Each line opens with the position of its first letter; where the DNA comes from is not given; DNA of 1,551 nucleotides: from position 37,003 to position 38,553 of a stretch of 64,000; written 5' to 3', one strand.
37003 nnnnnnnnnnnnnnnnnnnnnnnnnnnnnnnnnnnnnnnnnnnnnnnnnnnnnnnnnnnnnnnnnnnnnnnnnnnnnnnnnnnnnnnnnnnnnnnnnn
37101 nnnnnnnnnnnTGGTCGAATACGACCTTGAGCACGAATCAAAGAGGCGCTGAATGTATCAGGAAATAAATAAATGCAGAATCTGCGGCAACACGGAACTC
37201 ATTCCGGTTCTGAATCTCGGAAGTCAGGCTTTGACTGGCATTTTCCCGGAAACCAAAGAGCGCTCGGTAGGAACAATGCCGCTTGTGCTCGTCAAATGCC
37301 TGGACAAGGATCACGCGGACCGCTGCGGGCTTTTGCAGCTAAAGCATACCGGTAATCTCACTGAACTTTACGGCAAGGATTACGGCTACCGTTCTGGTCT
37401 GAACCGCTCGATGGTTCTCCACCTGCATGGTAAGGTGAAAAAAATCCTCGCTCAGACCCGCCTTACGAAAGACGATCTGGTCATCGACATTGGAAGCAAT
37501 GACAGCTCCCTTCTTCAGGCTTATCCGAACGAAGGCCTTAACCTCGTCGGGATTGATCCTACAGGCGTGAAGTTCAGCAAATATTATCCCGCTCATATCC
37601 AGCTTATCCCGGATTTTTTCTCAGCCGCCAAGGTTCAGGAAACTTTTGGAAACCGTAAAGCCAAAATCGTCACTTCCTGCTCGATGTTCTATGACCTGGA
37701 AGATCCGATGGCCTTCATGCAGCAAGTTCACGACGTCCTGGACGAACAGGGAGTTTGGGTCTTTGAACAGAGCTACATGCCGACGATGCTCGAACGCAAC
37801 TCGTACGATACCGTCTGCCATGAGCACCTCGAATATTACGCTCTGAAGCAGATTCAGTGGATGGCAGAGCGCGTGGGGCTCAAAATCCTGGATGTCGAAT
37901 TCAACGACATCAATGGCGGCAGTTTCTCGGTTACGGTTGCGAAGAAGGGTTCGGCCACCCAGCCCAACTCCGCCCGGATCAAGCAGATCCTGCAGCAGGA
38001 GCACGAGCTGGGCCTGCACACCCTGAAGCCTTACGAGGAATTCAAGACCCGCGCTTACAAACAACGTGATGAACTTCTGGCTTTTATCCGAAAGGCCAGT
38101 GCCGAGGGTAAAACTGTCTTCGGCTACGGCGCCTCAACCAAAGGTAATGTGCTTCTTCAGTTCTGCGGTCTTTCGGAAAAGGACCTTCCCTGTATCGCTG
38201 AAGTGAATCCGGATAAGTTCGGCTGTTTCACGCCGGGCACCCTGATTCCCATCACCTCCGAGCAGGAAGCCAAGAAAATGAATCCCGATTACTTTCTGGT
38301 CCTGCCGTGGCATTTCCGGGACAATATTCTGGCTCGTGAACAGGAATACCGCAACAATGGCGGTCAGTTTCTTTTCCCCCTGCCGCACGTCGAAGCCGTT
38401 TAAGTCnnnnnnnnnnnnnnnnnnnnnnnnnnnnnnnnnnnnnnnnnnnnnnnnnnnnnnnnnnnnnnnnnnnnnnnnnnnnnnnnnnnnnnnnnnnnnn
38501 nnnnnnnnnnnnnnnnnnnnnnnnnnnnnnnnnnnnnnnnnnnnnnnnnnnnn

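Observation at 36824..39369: Decayed second gmd next to a C-methyltransferase and Rmd-like reductase: pathway for a C-branched 6-deoxyhexose now dependent on the distant gmd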

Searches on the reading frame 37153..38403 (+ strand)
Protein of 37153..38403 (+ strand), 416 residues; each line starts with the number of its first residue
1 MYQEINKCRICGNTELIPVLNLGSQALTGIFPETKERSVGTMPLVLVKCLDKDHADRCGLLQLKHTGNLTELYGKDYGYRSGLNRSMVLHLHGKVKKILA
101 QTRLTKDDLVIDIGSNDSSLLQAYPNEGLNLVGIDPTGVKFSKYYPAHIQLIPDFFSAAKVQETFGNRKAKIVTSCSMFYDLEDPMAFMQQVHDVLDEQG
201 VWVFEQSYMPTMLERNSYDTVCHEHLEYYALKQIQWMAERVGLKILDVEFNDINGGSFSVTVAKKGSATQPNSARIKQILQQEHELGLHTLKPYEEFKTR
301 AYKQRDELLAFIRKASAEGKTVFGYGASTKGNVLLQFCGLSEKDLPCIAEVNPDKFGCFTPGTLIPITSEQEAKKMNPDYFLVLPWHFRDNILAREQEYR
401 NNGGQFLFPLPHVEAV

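Call 6: search_protein_families(library=pfam, proteins=[window:37153-38403:+])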
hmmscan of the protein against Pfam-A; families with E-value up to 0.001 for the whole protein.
window:37153-38403:+ (416 aa): 3 families
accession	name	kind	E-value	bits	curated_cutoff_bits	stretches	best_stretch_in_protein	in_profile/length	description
PF08484.17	Methyltransf_14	-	3.2e-56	190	23.5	1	253-411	2-160/160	C-methyltransferase C-terminal domain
PF13489.12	Methyltransf_23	-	1.1e-12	48.5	27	1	104-246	20-162/164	Methyltransferase domain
PF08421.16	Methyltransf_13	-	6.5e-12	45.9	31.3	1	8-73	1-62/62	Putative zinc binding domain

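Call 7: search_protein_families(library=ncbifam, proteins=[window:37153-38403:+])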
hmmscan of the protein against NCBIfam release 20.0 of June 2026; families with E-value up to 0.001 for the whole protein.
window:37153-38403:+ (416 aa): 0 families

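Call 8: find_encoding_contigs(protein=window:37153-38403:+, flank=6000, max_places=6)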
Protein window:37153-38403:+ (416 aa): 15 contigs read that carry it; 6 places shown.
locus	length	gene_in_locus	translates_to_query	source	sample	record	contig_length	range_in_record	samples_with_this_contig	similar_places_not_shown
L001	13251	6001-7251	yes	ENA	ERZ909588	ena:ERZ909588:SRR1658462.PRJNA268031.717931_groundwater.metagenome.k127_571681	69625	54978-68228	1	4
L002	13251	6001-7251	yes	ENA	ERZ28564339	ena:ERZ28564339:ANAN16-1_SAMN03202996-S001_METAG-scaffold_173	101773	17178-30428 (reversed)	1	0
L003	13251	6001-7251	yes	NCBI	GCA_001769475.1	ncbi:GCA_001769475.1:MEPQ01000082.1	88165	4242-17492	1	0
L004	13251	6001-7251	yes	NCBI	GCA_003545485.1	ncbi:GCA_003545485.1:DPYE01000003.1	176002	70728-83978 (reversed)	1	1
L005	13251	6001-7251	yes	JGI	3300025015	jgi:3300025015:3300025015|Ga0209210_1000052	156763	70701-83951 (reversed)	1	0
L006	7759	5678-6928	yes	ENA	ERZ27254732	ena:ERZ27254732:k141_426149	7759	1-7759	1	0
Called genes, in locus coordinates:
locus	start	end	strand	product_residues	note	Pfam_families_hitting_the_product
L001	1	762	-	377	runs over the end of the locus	-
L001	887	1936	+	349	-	PF00106:adh_short (weak), PF01073:3Beta_HSD, PF01370:Epimerase, PF02719:Polysacc_synt_2 (weak), PF04321:RmlD_sub_bind, PF07993:NAD_binding_4 (faint), PF16363:GDP_Man_Dehyd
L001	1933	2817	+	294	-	PF00483:NTP_transferase, PF12804:NTP_transf_3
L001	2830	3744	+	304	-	PF04321:RmlD_sub_bind, PF01370:Epimerase, PF07993:NAD_binding_4 (weak), PF16363:GDP_Man_Dehyd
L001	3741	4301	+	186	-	PF00908:dTDP_sugar_isom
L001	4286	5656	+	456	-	-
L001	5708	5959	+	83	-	PF01370:Epimerase, PF16363:GDP_Man_Dehyd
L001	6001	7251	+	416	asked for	PF08421:Methyltransf_13, PF13489:Methyltransf_23, PF08484:Methyltransf_14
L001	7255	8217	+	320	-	PF01370:Epimerase, PF04321:RmlD_sub_bind, PF16363:GDP_Man_Dehyd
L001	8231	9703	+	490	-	PF00535:Glycos_transf_2, PF02353:CMAS (weak), PF13489:Methyltransf_23 (weak), PF08241:Methyltransf_11, PF08242:Methyltransf_12, PF13649:Methyltransf_25, PF13847:Methyltransf_31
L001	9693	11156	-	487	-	-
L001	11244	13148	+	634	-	-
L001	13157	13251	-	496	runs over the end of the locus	?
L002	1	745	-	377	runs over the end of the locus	-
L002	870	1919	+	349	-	PF00106:adh_short (weak), PF01073:3Beta_HSD, PF01370:Epimerase, PF02719:Polysacc_synt_2 (weak), PF04321:RmlD_sub_bind, PF07993:NAD_binding_4 (faint), PF16363:GDP_Man_Dehyd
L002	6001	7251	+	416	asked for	PF08421:Methyltransf_13, PF13489:Methyltransf_23, PF08484:Methyltransf_14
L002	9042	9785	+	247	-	PF13489:Methyltransf_23 (weak), PF02353:CMAS (weak), PF13847:Methyltransf_31, PF08241:Methyltransf_11, PF08242:Methyltransf_12, PF13649:Methyltransf_25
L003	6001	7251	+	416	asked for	PF08421:Methyltransf_13, PF13489:Methyltransf_23, PF08484:Methyltransf_14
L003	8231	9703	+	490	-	PF00535:Glycos_transf_2, PF02353:CMAS (weak), PF13489:Methyltransf_23 (weak), PF08241:Methyltransf_11, PF08242:Methyltransf_12, PF13649:Methyltransf_25, PF13847:Methyltransf_31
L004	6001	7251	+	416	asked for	PF08421:Methyltransf_13, PF13489:Methyltransf_23, PF08484:Methyltransf_14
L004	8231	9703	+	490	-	PF00535:Glycos_transf_2, PF02353:CMAS (weak), PF13489:Methyltransf_23 (weak), PF08241:Methyltransf_11, PF08242:Methyltransf_12, PF13649:Methyltransf_25, PF13847:Methyltransf_31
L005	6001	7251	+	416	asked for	PF08421:Methyltransf_13, PF13489:Methyltransf_23, PF08484:Methyltransf_14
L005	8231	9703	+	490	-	PF00535:Glycos_transf_2, PF02353:CMAS (weak), PF13489:Methyltransf_23 (weak), PF08241:Methyltransf_11, PF08242:Methyltransf_12, PF13649:Methyltransf_25, PF13847:Methyltransf_31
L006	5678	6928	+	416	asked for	PF08421:Methyltransf_13, PF13489:Methyltransf_23, PF08484:Methyltransf_14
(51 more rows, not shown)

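Call 9: find_homologous_proteins(query=window:37153-38400:+)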
Query window:37153-38400:+ (416 aa): 8000 proteins with E <= 0.001 among 8000 candidates; the best 120 are listed.
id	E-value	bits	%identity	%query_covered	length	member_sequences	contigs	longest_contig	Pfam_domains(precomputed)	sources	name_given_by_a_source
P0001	4.3e-285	963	100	100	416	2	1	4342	PF13489.13,PF08421.17,PF08484.18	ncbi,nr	ncbi:MAG TPA: methyltransferase [Bdellovibrionales bacterium]|nr:methyltransferase [Bdellovibrionale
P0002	3.2e-252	854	87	100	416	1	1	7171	PF13489.13,PF08421.17,PF08484.18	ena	-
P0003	7.4e-213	725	74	100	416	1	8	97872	PF13489.13,PF08421.17,PF08484.18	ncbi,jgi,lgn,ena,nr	ncbi:MAG: methyltransferase [Bdellovibrionales bacterium RIFOXYC1_FULL_54_43]|nr:MAG: methyltransfer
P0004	3.8e-204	696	71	100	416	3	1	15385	PF13489.13,PF08421.17,PF08484.18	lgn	-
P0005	4.0e-198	676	69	100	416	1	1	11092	PF13489.13,PF08421.17,PF08484.18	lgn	-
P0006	3.6e-192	657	67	100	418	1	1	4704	PF13489.13,PF08421.17,PF08484.18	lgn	-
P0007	1.0e-191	655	66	100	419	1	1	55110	PF13489.13,PF08421.17,PF08484.18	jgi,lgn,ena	-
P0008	1.2e-191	655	67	100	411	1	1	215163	PF13489.13,PF08421.17,PF08484.18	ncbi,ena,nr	ncbi:MAG: methyltransferase [Proteobacteria bacterium SG_bin7]|nr:MAG: methyltransferase [Proteobact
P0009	4.0e-187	640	64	100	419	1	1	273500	PF13489.13,PF08421.17,PF08484.18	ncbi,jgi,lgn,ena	ncbi:MAG: class I SAM-dependent methyltransferase [Candidatus Margulisiibacteriota bacterium]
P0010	1.7e-185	635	65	100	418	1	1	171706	PF13489.13,PF08421.17,PF08484.18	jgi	jgi:NDP-4-keto-2,6-dideoxyhexose 3-C-methyltransferase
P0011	7.3e-185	633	64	100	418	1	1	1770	PF13489.13,PF08421.17,PF08484.18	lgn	-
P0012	7.3e-185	633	64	100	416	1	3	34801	PF13489.13,PF08421.17,PF08484.18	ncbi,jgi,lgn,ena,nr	ncbi:MAG: class I SAM-dependent methyltransferase [Proteobacteria bacterium]|nr:class I SAM-dependen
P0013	3.5e-184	630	65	100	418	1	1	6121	PF13489.13,PF08421.17,PF08484.18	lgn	-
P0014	6.3e-184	630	63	100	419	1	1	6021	PF13489.13,PF08421.17,PF08484.18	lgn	-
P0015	8.2e-184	629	65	100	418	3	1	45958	PF13489.13,PF08421.17,PF08484.18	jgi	-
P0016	1.4e-183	628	64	100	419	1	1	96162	PF13489.13,PF08421.17,PF08484.18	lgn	-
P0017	2.5e-183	628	63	100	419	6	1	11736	PF13489.13,PF08421.17,PF08484.18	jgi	-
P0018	5.1e-183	627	63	100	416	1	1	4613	PF13489.13,PF08421.17,PF08484.18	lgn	-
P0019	1.1e-182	625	64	100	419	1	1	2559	PF13489.13,PF08421.17,PF08484.18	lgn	-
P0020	2.4e-182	624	65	100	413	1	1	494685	PF13489.13,PF08421.17,PF08484.18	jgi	jgi:hypothetical protein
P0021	2.7e-182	624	64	100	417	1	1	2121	PF13489.13,PF08421.17,PF08484.18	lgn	-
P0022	7.9e-182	623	63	100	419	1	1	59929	PF13489.13,PF08421.17,PF08484.18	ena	-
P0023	1.2e-181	622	63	100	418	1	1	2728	PF13489.13,PF08421.17,PF08484.18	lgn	-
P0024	1.6e-181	622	63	100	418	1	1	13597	PF13489.13,PF08421.17,PF08484.18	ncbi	-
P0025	1.7e-181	622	64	100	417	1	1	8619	PF13489.13,PF08421.17,PF08484.18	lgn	-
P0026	2.4e-181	621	63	100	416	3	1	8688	PF13489.13,PF08421.17,PF08484.18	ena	-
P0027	2.9e-181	621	63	100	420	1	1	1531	PF13489.13,PF08421.17,PF08484.18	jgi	jgi:cyclopropane fatty-acyl-phospholipid synthase-like methyltransferase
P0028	4.2e-181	620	62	100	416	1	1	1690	PF13489.13,PF08421.17,PF08484.18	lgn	-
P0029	4.9e-181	620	64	100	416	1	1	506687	PF13489.13,PF08421.17,PF08484.18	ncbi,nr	ncbi:MAG: class I SAM-dependent methyltransferase [PVC group bacterium]|nr:class I SAM-dependent met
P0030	5.0e-181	620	62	100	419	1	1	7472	PF13489.13,PF08421.17,PF08484.18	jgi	jgi:hypothetical protein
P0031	6.0e-181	620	65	100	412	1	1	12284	PF13489.13,PF08421.17,PF08484.18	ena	-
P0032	8.4e-181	619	63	100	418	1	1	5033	PF13489.13,PF08421.17,PF08484.18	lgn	-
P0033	1.1e-180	619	63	100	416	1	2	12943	PF13489.13,PF08421.17,PF08484.18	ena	-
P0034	1.4e-180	618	64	100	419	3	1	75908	PF13489.13,PF08421.17,PF08484.18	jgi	jgi:hypothetical protein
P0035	1.5e-180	618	62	100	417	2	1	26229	PF13489.13,PF08421.17,PF08484.18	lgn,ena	-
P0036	2.0e-180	618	64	100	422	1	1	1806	PF13489.13,PF08421.17,PF08484.18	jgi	jgi:NDP-4-keto-2,6-dideoxyhexose 3-C-methyltransferase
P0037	2.4e-180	618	63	100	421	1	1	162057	PF13489.13,PF08421.17,PF08484.18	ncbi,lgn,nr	ncbi:MAG: class I SAM-dependent methyltransferase [Candidatus Omnitrophica bacterium]|nr:class I SAM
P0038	3.7e-180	617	62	100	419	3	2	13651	PF13489.13,PF08421.17,PF08484.18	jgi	jgi:hypothetical protein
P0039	6.4e-180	616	64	100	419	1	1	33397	PF13489.13,PF08421.17,PF08484.18,PF08241.19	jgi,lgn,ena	-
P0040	6.4e-180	616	62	100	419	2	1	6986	PF13489.13,PF08421.17,PF08484.18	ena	-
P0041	6.6e-180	616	63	100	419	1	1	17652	PF13489.13,PF08421.17,PF08484.18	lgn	-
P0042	6.8e-180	616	63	100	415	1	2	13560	PF13489.13,PF08421.17,PF08484.18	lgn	-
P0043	9.3e-180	616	64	100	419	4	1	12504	PF13489.13,PF08421.17,PF08484.18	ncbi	-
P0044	1.1e-179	616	62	100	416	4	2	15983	PF13489.13,PF08421.17,PF08484.18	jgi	-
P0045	1.2e-179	615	62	100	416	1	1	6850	PF13489.13,PF08421.17,PF08484.18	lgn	-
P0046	1.7e-179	615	63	100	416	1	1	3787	PF13489.13,PF08421.17,PF08484.18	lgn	-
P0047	3.1e-179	614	64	100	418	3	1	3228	PF13489.13,PF08421.17,PF08484.18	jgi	jgi:hypothetical protein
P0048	3.6e-179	614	63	100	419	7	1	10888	PF13489.13,PF08421.17,PF08484.18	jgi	-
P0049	3.7e-179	614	62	100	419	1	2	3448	PF13489.13,PF08421.17,PF08484.18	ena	-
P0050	4.5e-179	614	62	100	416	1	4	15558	PF13489.13,PF08421.17,PF08484.18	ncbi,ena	-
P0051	5.4e-179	613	62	100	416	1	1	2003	PF13489.13,PF08421.17,PF08484.18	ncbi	-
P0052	6.8e-179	613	61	100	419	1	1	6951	PF13489.13,PF08421.17,PF08484.18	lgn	-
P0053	6.8e-179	613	62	100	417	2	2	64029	PF13489.13,PF08421.17,PF08484.18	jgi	-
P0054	7.5e-179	613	62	100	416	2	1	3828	PF13489.13,PF08421.17,PF08484.18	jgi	jgi:hypothetical protein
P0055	9.8e-179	612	63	100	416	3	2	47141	PF13489.13,PF08421.17,PF08484.18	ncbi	ncbi:MAG: class I SAM-dependent methyltransferase [bacterium]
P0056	1.0e-178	612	63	100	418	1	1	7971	PF13489.13,PF08421.17,PF08484.18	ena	-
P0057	1.3e-178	612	62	100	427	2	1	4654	PF13489.13,PF08421.17,PF08484.18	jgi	-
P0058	1.4e-178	612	62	100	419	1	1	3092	PF13489.13,PF08421.17,PF08484.18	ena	-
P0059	1.6e-178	612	62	100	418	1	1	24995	PF13489.13,PF08421.17,PF08484.18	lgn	-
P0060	2.4e-178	611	63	100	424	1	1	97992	PF13489.13,PF08421.17,PF08484.18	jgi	jgi:NDP-4-keto-2,6-dideoxyhexose 3-C-methyltransferase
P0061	2.4e-178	611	62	100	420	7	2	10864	PF13489.13,PF08421.17,PF08484.18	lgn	-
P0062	2.7e-178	611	62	100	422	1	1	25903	PF13489.13,PF08421.17,PF08484.18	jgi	jgi:NDP-4-keto-2,6-dideoxyhexose 3-C-methyltransferase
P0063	3.2e-178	611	62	100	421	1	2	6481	PF13489.13,PF08421.17,PF08484.18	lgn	-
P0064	3.3e-178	611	62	100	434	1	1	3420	PF13489.13,PF08421.17,PF08484.18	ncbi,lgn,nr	ncbi:MAG TPA: class I SAM-dependent methyltransferase [Negativicutes bacterium]|nr:class I SAM-depen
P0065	3.7e-178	611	63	100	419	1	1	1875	PF13489.13,PF08421.17,PF08484.18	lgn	-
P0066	3.7e-178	611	62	100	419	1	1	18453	PF13489.13,PF08421.17,PF08484.18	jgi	jgi:hypothetical protein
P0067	4.5e-178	610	61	100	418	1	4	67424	PF13489.13,PF08421.17,PF08484.18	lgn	-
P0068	5.7e-178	610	63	100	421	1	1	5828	PF13489.13,PF08421.17,PF08484.18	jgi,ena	-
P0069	5.8e-178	610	63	100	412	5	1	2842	PF13489.13,PF08421.17,PF08484.18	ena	-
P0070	6.4e-178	610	63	100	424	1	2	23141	PF13489.13,PF08421.17,PF08484.18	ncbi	-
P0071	7.4e-178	610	62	100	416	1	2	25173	PF13489.13,PF08421.17,PF08484.18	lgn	-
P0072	7.6e-178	609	63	100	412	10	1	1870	PF13489.13,PF08421.17,PF08484.18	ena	-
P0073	7.7e-178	609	62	100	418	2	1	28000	PF13489.13,PF08421.17,PF08484.18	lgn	-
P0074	1.2e-177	609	62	100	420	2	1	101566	PF13489.13,PF08421.17,PF08484.18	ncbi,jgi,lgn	ncbi:MAG: class I SAM-dependent methyltransferase [Candidatus Omnitrophota bacterium]|jgi:hypothetic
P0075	1.5e-177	609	62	100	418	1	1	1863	PF13489.13,PF08421.17,PF08484.18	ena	-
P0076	1.6e-177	608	63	100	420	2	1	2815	PF13489.13,PF08421.17,PF08484.18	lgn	-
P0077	1.6e-177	608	61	100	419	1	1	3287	PF13489.13,PF08421.17,PF08484.18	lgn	-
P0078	1.8e-177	608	62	99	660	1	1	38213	PF13489.13,PF08421.17,PF08484.18,PF00535.33,PF08241.19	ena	-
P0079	2.0e-177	608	61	100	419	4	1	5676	PF13489.13,PF08421.17,PF08484.18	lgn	-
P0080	2.1e-177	608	60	100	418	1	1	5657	PF13489.13,PF08421.17,PF08484.18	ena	-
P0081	2.1e-177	608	62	100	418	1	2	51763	PF13489.13,PF08421.17,PF08484.18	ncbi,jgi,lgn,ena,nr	ncbi:class I SAM-dependent methyltransferase [bacterium]|nr:class I SAM-dependent methyltransferase 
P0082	2.1e-177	608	60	100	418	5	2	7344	PF13489.13,PF08421.17,PF08484.18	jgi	-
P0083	2.4e-177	608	62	100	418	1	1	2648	PF13489.13,PF08421.17,PF08484.18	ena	-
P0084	3.1e-177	607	62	100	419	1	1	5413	PF13489.13,PF08421.17,PF08484.18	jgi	-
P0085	3.5e-177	607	61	100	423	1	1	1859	PF13489.13,PF08421.17,PF08484.18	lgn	-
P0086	3.8e-177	607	62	100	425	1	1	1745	PF13489.13,PF08421.17,PF08484.18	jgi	jgi:hypothetical protein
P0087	3.9e-177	607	61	100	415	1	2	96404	PF13489.13,PF08421.17,PF08484.18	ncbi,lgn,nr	ncbi:MAG: class I SAM-dependent methyltransferase [Candidatus Omnitrophica bacterium]|nr:class I SAM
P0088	5.6e-177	607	61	100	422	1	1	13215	PF13489.13,PF08421.17,PF08484.18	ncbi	-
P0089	5.7e-177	607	62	100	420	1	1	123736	PF13489.13,PF08421.17,PF08484.18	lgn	-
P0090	5.9e-177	607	62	100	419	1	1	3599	PF13489.13,PF08421.17,PF08484.18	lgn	-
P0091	6.3e-177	606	62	100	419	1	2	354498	PF13489.13,PF08421.17,PF08484.18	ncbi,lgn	-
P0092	7.9e-177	606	61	100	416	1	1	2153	PF13489.13,PF08421.17,PF08484.18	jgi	-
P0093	8.4e-177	606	61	100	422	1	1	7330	PF13489.13,PF08421.17,PF08484.18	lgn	-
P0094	1.0e-176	606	62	100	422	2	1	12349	PF13489.13,PF08421.17,PF08484.18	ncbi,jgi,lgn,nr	ncbi:MAG TPA: class I SAM-dependent methyltransferase [Candidatus Polarisedimenticolia bacterium]|jg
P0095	1.1e-176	606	63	100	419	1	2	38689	PF13489.13,PF08421.17,PF08484.18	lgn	-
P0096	1.2e-176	606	62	100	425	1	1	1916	PF13489.13,PF08421.17,PF08484.18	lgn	-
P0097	1.7e-176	605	62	100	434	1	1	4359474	PF13489.13,PF08421.17,PF08484.18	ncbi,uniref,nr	ncbi:class I SAM-dependent methyltransferase [Anaeroselena agilis]|uniref:Class I SAM-dependent meth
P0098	2.7e-176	604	62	100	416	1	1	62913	PF13489.13,PF08421.17,PF08484.18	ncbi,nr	ncbi:class I SAM-dependent methyltransferase [Candidatus Peregrinibacteria bacterium]|nr:class I SAM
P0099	3.1e-176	604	62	100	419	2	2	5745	PF13489.13,PF08421.17,PF08484.18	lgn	-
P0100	3.5e-176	604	61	100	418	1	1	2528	PF13489.13,PF08421.17,PF08484.18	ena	-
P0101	3.5e-176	604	63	99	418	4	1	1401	PF13489.13,PF08421.17,PF08484.18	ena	-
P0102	3.6e-176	604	60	100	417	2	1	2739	PF13489.13,PF08421.17,PF08484.18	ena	-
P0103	3.7e-176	604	60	100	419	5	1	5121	PF13489.13,PF08421.17,PF08484.18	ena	-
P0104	3.9e-176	604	61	100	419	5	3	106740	PF13489.13,PF08421.17,PF08484.18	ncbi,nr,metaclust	ncbi:MAG: methyltransferase [Deltaproteobacteria bacterium RBG_16_58_17]|nr:MAG: methyltransferase [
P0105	3.9e-176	604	62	100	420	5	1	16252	PF13489.13,PF08421.17,PF08484.18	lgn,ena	-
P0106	4.2e-176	604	63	100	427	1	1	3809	PF13489.13,PF08421.17,PF08484.18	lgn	-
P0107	4.5e-176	604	61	100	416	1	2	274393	PF13489.13,PF08421.17,PF08484.18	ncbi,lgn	-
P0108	5.0e-176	604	61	100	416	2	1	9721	PF13489.13,PF08421.17,PF08484.18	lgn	-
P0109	5.0e-176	604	61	100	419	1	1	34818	PF13489.13,PF08421.17,PF08484.18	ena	-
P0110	5.5e-176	603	62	100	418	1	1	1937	PF13489.13,PF08421.17,PF08484.18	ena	-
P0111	7.6e-176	603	63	100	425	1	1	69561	PF13489.13,PF08421.17,PF08484.18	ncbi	-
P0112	9.2e-176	603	62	100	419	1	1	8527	PF13489.13,PF08421.17,PF08484.18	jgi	jgi:hypothetical protein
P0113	9.3e-176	603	61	100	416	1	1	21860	PF13489.13,PF08421.17,PF08484.18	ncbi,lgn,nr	ncbi:MAG: class I SAM-dependent methyltransferase [Candidatus Omnitrophica bacterium]|nr:class I SAM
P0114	9.8e-176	603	61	100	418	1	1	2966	PF13489.13,PF08421.17,PF08484.18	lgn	-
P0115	1.1e-175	602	62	100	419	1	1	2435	PF13489.13,PF08421.17,PF08484.18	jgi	jgi:hypothetical protein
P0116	1.2e-175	602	62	100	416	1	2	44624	PF13489.13,PF08421.17,PF08484.18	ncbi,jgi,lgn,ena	-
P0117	1.3e-175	602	61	100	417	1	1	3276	PF13489.13,PF08421.17,PF08484.18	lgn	-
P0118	1.4e-175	602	62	100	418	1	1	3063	PF13489.13,PF08421.17,PF08484.18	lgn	-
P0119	1.5e-175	602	63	100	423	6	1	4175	PF13489.13,PF08421.17,PF08484.18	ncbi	-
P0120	2.1e-175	601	61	100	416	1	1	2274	PF13489.13,PF08421.17,PF08484.18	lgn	-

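Call 11: find_encoding_contigs(protein=P0002, flank=6000, max_places=3)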
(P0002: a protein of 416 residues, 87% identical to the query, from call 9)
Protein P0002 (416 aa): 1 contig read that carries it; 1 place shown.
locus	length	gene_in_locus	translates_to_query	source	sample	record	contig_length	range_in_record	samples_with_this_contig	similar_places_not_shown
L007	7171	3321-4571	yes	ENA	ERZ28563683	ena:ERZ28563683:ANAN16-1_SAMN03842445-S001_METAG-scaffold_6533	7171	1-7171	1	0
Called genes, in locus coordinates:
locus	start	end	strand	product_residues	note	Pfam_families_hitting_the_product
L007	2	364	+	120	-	?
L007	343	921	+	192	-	PF00908:dTDP_sugar_isom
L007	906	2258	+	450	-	-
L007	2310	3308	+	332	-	-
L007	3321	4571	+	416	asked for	PF08421:Methyltransf_13, PF13489:Methyltransf_23, PF08484:Methyltransf_14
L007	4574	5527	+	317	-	PF01370:Epimerase, PF04321:RmlD_sub_bind, PF16363:GDP_Man_Dehyd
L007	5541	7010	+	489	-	PF00535:Glycos_transf_2, PF02353:CMAS (weak), PF13489:Methyltransf_23, PF08241:Methyltransf_11, PF08242:Methyltransf_12, PF13649:Methyltransf_25, PF13847:Methyltransf_31 (weak)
